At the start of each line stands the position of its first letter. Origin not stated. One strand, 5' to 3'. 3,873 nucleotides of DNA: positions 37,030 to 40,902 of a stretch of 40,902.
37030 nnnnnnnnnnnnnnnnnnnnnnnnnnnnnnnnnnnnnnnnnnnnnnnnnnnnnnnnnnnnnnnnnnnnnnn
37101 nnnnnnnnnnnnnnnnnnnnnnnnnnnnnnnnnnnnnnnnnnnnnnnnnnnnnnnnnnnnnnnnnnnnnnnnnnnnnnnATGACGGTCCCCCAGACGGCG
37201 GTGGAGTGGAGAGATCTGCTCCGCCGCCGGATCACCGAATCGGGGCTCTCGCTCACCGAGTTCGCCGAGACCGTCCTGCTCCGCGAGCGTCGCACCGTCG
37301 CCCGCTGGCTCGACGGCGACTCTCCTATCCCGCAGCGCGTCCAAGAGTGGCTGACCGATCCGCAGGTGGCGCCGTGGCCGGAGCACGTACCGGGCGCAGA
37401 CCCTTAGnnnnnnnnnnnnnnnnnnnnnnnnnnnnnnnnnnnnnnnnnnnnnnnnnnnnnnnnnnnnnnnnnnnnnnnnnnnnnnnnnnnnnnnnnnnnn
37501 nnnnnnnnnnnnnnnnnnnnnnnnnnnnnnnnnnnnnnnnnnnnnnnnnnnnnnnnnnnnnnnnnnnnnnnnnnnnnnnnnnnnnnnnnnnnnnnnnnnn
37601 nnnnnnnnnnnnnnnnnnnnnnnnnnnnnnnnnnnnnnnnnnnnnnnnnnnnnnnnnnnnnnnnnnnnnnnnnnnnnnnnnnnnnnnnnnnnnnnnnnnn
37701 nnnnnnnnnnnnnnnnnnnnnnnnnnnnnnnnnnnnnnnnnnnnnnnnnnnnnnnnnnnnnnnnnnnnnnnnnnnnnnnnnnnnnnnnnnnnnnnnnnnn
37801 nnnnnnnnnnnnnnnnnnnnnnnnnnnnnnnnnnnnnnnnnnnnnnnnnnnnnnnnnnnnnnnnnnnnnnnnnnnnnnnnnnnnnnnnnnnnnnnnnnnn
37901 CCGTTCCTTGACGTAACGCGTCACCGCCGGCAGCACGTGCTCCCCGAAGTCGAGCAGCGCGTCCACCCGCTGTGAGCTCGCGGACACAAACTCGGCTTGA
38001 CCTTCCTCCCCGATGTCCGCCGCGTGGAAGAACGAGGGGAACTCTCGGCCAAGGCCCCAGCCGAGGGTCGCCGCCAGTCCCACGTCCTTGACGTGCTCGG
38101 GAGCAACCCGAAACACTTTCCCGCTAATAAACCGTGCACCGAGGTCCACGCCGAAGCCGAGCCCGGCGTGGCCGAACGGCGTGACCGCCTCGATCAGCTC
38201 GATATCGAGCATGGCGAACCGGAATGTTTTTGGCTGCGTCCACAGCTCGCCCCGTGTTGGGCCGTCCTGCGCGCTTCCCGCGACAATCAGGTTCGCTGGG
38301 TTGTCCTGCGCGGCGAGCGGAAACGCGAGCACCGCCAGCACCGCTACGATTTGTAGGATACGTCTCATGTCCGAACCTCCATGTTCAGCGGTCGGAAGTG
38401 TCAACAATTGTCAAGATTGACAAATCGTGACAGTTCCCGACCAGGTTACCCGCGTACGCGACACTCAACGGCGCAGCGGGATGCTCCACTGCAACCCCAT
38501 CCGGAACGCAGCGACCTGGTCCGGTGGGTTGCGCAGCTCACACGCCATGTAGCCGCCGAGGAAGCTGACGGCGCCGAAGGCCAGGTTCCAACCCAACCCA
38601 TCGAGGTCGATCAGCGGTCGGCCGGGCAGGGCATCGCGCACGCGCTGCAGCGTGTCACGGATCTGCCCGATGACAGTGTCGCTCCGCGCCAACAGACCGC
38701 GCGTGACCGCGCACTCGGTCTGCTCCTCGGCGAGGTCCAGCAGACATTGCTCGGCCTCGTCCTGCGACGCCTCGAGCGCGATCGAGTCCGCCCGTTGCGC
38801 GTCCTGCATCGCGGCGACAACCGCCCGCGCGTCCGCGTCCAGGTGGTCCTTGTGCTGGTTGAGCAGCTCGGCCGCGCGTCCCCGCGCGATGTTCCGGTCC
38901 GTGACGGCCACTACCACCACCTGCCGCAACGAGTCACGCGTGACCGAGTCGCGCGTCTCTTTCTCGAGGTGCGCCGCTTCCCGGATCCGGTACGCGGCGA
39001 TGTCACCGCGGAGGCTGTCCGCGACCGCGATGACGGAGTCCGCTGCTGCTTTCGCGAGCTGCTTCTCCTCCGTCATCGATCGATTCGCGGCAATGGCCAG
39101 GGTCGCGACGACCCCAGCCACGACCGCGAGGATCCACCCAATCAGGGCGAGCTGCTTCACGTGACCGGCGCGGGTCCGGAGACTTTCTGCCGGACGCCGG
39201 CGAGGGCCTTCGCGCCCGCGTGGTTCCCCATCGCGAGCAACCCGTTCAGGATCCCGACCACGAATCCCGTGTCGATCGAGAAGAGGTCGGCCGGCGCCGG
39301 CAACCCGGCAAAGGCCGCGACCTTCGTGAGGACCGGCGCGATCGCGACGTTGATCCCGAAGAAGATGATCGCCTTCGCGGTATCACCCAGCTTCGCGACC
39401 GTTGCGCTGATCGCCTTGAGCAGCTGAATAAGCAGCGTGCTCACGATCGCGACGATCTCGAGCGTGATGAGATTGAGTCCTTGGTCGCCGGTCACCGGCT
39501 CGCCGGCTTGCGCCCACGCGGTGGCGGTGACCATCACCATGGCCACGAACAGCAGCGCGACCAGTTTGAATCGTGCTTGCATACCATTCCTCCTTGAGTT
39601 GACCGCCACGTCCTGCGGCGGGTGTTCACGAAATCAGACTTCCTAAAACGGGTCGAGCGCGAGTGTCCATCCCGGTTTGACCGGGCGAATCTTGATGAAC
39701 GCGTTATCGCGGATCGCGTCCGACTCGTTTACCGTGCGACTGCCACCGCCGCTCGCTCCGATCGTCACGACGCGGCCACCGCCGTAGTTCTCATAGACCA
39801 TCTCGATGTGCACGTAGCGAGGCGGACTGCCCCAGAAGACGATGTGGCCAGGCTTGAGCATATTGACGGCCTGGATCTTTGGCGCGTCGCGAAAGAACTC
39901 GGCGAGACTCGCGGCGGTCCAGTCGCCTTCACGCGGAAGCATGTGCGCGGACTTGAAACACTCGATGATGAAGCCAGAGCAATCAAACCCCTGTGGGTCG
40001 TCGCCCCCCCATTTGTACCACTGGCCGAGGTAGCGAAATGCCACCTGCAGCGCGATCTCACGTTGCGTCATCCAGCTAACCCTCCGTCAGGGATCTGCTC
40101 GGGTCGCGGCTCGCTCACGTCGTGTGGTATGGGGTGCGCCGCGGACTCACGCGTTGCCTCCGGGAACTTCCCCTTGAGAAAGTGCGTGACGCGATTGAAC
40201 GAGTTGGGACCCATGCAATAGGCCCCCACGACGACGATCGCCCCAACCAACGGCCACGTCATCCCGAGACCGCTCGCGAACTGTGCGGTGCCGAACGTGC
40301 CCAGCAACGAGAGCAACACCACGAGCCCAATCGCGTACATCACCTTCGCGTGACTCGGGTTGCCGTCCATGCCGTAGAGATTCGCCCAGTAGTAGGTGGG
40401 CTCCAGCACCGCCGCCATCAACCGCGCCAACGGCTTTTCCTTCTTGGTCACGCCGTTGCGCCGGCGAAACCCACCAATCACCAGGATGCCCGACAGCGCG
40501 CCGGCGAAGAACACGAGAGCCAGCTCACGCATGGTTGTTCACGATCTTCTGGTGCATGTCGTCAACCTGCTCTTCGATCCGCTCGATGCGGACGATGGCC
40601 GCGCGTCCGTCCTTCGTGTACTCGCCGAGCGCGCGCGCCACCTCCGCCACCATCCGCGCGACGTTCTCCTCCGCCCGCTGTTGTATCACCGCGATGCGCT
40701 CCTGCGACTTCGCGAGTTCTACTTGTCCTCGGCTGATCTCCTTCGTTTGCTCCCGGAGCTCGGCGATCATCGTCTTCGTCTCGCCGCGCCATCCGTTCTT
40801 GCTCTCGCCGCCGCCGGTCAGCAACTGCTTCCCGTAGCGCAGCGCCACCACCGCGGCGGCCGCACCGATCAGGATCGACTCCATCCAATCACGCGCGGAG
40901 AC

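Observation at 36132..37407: Operator-controlled operon of small acidic proteins ending in an HTH gene: Acr-Aca-like anti-defence candidate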

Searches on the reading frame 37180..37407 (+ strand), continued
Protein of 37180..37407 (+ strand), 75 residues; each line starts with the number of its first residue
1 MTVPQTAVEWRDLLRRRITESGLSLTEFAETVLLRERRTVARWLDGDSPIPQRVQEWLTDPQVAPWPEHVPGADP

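Call 99: search_protein_families(library=pfam, proteins=[L204:1870-2361:+, L204:2273-2782:+, L173:3104-3970:+, L196:2109-2693:+, L194:1141-1503:+, L223:266-670:+, L165:4706-5029:+, L212:861-1235:+, L173:4610-4957:+, L211:774-1064:+], max_evalue=0.01)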
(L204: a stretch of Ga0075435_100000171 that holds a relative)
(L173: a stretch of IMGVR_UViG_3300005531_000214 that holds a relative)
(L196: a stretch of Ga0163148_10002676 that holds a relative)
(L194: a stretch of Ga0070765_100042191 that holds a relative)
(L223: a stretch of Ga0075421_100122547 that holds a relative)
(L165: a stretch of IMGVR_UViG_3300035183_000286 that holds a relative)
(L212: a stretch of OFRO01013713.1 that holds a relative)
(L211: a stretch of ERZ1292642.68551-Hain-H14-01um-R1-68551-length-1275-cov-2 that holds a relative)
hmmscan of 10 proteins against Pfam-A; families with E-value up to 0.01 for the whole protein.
L204:1870-2361:+ (163 aa): 2 families
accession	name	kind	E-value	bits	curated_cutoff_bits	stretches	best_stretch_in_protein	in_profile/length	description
PF08401.16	ArdcN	-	1.5e-35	122.6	22.6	1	9-120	2-123/123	N-terminal domain of anti-restriction factor ArdC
PF20054.4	Tc-38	-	9.2e-05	22.5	23.2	1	59-113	21-54/70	Trypanosoma Tc-38 (p38) protein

L204:2273-2782:+ (169 aa): 1 family
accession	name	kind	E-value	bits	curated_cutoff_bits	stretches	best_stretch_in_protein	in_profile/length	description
PF18818.7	MPTase-PolyVal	-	5.5e-37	127.1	27.5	1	26-138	15-125/126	Zincin-like metallopeptidase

L173:3104-3970:+ (288 aa): 0 families

L196:2109-2693:+ (194 aa): 0 families

L194:1141-1503:+ (120 aa): 0 families

L223:266-670:+ (134 aa): 0 families

L165:4706-5029:+ (107 aa): 0 families

L212:861-1235:+ (124 aa): 1 family
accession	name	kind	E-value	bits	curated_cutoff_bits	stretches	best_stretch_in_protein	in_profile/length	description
PF19663.4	DUF6166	-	0.0013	19.2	27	1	43-84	29-69/93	Family of unknown function (DUF6166)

L173:4610-4957:+ (115 aa): 0 families

L211:774-1064:+ (96 aa): 0 families
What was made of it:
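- On acr-aca type autoregulated anti-defence operon: A sister cassette carries an ArdC-family anti-restriction gene (call 99).
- L204 carries ArdcN (E 1.5e-35) plus MPTase-PolyVal (E 5.5e-37) (call 99).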

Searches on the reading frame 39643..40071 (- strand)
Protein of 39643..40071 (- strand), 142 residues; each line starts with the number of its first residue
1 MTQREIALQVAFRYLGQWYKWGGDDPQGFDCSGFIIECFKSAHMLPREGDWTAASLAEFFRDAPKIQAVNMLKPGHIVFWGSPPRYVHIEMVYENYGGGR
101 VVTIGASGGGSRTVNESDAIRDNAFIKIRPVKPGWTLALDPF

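Call 57: search_protein_families(library=pfam, proteins=[window:39643-40071:-], max_evalue=0.01)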
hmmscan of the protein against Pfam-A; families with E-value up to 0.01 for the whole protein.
window:39643-40071:- (142 aa): 3 families
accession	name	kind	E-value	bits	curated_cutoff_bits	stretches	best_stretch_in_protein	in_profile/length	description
PF00877.26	NLPC_P60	-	1.3e-08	35.2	23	1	16-92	1-71/105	NlpC/P60 family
PF05708.18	Peptidase_C92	-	0.0023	18.5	27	1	2-42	79-120/166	Permuted papain-like amidase enzyme, YaeF/YiiX, C92 family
PF05257.22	CHAP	-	0.0038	18.1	26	1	26-105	7-79/81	CHAP domain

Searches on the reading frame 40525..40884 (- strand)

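Call 57: search_protein_families(library=pfam, proteins=[window:40525-40884:-], max_evalue=0.01)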
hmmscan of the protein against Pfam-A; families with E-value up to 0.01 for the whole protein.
window:40525-40884:- (119 aa): 2 families
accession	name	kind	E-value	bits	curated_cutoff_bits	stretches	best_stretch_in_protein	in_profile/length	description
PF01865.21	PhoU_div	-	0.0013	18.6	24.4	1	67-116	122-170/214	Protein of unknown function DUF47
PF01442.23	Apolipoprotein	-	0.003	17.7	90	1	30-114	62-141/190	Apolipoprotein A1/A4/E domain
